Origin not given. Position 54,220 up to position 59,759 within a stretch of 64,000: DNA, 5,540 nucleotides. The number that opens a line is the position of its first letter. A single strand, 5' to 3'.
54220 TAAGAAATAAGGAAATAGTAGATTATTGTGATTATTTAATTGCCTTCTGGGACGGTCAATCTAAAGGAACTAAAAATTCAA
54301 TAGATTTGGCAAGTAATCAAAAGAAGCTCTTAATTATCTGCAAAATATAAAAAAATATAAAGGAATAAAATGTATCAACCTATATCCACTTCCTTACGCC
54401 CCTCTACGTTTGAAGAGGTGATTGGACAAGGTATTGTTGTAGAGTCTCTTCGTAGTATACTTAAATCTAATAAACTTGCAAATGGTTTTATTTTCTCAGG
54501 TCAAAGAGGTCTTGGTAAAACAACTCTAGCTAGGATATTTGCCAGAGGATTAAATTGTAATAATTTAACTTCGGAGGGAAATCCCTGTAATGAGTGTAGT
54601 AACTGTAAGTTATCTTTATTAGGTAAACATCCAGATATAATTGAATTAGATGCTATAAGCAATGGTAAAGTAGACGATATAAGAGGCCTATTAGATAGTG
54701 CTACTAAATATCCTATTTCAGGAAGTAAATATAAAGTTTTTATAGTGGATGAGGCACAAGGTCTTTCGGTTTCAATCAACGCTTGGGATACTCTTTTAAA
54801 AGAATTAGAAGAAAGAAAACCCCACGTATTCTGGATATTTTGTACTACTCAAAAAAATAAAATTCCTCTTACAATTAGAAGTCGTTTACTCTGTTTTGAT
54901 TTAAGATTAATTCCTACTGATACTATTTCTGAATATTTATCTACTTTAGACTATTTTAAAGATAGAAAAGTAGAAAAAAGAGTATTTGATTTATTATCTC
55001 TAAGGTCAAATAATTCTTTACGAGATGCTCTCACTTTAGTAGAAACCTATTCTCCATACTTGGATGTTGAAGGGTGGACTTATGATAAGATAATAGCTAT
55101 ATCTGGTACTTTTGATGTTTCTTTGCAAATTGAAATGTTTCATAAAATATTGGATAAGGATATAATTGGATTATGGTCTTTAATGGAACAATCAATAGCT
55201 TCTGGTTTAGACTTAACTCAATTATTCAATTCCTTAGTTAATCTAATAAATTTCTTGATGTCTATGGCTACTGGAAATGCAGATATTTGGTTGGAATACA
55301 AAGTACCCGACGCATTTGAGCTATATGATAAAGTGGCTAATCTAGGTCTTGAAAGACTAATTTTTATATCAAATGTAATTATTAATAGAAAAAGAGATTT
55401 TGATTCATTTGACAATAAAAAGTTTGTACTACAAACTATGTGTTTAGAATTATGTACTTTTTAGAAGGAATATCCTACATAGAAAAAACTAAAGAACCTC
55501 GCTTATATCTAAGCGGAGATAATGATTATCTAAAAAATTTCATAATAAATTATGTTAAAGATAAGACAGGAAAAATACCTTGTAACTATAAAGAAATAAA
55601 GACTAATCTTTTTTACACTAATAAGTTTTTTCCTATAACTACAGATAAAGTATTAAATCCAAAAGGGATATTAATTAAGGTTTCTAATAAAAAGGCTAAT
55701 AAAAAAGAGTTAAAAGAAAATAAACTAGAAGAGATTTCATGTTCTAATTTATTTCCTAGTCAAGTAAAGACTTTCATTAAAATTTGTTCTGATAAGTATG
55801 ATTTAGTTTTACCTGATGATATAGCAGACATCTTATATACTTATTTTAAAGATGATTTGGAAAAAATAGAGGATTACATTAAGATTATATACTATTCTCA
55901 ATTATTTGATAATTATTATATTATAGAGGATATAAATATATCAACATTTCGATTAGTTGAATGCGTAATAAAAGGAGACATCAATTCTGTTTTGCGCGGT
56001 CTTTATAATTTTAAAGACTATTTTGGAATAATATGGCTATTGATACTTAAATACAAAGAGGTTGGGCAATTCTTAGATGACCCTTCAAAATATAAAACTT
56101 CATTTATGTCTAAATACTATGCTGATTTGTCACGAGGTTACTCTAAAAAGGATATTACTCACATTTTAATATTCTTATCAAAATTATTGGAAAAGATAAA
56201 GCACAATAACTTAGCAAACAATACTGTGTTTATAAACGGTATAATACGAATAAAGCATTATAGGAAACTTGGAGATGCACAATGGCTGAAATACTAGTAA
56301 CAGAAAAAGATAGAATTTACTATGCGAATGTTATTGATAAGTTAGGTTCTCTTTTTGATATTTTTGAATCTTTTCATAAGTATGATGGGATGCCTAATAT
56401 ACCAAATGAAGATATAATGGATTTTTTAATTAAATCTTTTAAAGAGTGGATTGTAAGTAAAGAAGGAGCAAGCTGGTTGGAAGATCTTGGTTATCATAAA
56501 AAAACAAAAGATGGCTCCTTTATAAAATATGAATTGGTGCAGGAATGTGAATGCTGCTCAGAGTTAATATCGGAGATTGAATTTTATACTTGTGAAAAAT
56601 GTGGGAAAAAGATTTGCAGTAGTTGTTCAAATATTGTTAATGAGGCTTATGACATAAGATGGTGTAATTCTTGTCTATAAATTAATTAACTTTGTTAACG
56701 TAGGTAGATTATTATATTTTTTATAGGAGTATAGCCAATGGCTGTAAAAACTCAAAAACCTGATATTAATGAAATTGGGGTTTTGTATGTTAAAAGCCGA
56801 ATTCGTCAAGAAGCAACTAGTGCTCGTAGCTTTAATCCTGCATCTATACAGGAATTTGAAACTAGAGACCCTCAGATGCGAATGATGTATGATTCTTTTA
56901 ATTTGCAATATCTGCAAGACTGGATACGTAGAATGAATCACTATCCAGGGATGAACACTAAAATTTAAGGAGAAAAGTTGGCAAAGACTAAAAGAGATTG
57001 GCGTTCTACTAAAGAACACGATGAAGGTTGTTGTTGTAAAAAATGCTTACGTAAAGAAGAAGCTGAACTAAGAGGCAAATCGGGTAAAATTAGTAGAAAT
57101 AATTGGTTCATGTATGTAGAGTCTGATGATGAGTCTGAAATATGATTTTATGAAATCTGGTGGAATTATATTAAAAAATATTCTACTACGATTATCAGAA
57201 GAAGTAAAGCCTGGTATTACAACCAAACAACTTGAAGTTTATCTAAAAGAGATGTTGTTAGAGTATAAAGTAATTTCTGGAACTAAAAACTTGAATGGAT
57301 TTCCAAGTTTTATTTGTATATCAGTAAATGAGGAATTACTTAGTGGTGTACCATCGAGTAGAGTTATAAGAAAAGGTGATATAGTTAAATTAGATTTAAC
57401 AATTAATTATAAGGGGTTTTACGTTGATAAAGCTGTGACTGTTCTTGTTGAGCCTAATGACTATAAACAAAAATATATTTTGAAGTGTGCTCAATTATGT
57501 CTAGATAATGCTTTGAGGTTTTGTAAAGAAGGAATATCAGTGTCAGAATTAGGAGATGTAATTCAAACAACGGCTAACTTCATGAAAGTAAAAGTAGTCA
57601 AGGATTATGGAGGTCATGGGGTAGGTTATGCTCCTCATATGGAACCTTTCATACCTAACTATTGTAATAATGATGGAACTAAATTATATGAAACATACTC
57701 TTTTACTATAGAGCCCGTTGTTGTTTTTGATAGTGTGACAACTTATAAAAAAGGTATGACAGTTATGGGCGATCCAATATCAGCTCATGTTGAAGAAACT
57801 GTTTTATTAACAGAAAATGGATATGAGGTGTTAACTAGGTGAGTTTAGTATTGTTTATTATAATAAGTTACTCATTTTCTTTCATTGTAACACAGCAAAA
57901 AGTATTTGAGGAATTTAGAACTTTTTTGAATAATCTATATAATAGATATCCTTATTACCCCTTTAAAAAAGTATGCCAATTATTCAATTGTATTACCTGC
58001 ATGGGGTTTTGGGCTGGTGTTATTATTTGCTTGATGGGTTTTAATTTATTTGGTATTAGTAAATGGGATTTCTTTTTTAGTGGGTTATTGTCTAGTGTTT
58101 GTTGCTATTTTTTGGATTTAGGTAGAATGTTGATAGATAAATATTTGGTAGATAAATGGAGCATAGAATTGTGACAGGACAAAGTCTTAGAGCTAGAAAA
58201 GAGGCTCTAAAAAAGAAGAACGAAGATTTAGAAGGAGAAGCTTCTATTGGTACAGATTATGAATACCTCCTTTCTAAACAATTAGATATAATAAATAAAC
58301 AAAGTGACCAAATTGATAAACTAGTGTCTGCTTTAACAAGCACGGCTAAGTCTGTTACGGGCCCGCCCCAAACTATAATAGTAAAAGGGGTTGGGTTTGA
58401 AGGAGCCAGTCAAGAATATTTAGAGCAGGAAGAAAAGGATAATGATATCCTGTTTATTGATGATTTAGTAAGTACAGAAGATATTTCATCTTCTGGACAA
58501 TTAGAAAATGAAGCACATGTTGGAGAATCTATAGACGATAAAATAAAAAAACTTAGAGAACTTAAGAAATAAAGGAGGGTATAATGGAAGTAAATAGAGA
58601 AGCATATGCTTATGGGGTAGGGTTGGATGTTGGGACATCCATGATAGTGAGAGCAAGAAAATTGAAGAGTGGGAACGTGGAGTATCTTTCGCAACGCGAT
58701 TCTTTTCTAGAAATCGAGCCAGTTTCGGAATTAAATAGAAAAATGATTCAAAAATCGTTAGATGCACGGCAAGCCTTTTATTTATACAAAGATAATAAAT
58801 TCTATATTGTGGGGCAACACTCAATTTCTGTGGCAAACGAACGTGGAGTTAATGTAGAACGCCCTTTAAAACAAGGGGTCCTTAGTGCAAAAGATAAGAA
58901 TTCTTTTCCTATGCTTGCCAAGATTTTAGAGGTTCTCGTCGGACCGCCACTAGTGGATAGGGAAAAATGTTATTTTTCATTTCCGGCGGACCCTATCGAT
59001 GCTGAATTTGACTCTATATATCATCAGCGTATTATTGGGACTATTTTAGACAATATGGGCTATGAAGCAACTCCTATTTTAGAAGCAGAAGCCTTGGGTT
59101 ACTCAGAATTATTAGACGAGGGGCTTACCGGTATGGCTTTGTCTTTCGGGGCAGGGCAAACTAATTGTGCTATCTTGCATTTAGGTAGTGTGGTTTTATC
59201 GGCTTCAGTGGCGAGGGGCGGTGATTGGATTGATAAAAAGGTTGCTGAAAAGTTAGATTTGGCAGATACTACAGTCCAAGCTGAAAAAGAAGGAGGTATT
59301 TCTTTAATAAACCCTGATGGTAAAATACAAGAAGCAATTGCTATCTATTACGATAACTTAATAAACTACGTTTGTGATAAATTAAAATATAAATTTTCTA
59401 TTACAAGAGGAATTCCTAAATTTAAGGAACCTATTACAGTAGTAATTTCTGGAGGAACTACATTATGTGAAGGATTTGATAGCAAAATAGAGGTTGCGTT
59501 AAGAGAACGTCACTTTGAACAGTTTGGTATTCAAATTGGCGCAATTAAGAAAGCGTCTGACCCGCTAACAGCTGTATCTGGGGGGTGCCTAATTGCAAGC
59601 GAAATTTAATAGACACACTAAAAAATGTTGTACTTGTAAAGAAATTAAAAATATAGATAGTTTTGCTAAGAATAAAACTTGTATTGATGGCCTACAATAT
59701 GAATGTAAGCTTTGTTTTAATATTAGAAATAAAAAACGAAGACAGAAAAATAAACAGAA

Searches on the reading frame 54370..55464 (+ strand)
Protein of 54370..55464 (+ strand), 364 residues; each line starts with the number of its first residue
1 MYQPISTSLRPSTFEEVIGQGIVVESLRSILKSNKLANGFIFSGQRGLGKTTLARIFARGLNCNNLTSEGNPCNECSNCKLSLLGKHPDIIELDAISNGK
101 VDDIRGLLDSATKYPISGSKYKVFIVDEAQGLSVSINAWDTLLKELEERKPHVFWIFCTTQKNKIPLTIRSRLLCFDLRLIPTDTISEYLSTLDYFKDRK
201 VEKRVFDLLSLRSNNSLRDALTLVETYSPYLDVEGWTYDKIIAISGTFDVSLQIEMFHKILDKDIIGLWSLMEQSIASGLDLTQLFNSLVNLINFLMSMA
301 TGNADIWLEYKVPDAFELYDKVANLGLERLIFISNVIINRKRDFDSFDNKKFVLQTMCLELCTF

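Call 15: search_protein_families(library=pfam, proteins=[window:54370-55464:+], max_evalue=0.01)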
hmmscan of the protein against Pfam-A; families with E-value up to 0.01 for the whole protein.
window:54370-55464:+ (364 aa): 7 families
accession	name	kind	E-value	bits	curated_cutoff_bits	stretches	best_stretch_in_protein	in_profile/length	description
PF13177.12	DNA_pol3_delta2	-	9.7e-32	110.6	27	1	20-179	2-158/161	DNA polymerase III, delta subunit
PF00004.35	AAA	-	1.3e-07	32.6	21.2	1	41-173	2-123/131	ATPase family associated with various cellular activities (AAA)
PF05496.18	RuvB_N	-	2e-06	28.1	27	1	9-69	1-65/159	Holliday junction DNA helicase RuvB P-loop domain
PF13401.12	AAA_22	-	0.00018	22.2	27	1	41-149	9-113/130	AAA domain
PF12169.13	DNA_pol3_gamma3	-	0.00083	19.6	24.4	1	241-303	6-68/143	DNA polymerase III subunits gamma and tau domain III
PF13173.12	AAA_14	-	0.0026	18.2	27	0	41-161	6-99/129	AAA domain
PF02367.23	TsaE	-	0.0083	16.5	26.6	0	29-68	16-53/128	Threonylcarbamoyl adenosine biosynthesis protein TsaE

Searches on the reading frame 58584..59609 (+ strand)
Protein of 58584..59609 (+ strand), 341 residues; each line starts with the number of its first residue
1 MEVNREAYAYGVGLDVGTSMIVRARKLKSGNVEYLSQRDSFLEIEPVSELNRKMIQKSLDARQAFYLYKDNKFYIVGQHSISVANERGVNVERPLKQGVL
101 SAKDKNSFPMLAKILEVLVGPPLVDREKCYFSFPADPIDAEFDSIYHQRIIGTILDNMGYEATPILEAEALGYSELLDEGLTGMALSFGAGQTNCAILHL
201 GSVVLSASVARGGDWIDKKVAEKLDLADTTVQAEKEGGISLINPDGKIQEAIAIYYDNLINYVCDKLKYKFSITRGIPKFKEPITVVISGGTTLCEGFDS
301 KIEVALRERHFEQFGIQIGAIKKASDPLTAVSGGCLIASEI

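Call 15: search_protein_families(library=pfam, proteins=[window:58584-59609:+], max_evalue=0.01)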
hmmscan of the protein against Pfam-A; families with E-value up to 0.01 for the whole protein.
window:58584-59609:+ (341 aa): 3 families
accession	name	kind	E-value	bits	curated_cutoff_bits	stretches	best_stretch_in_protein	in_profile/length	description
PF25216.1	Volactin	-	3.5e-62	211.2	35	1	12-338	3-320/321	Volactin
PF06723.19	MreB_Mbl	-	1.9e-08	33.9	27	1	86-221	54-185/327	MreB/Mbl protein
PF00022.25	Actin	-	0.00083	18.5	27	0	285-339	328-383/410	Actin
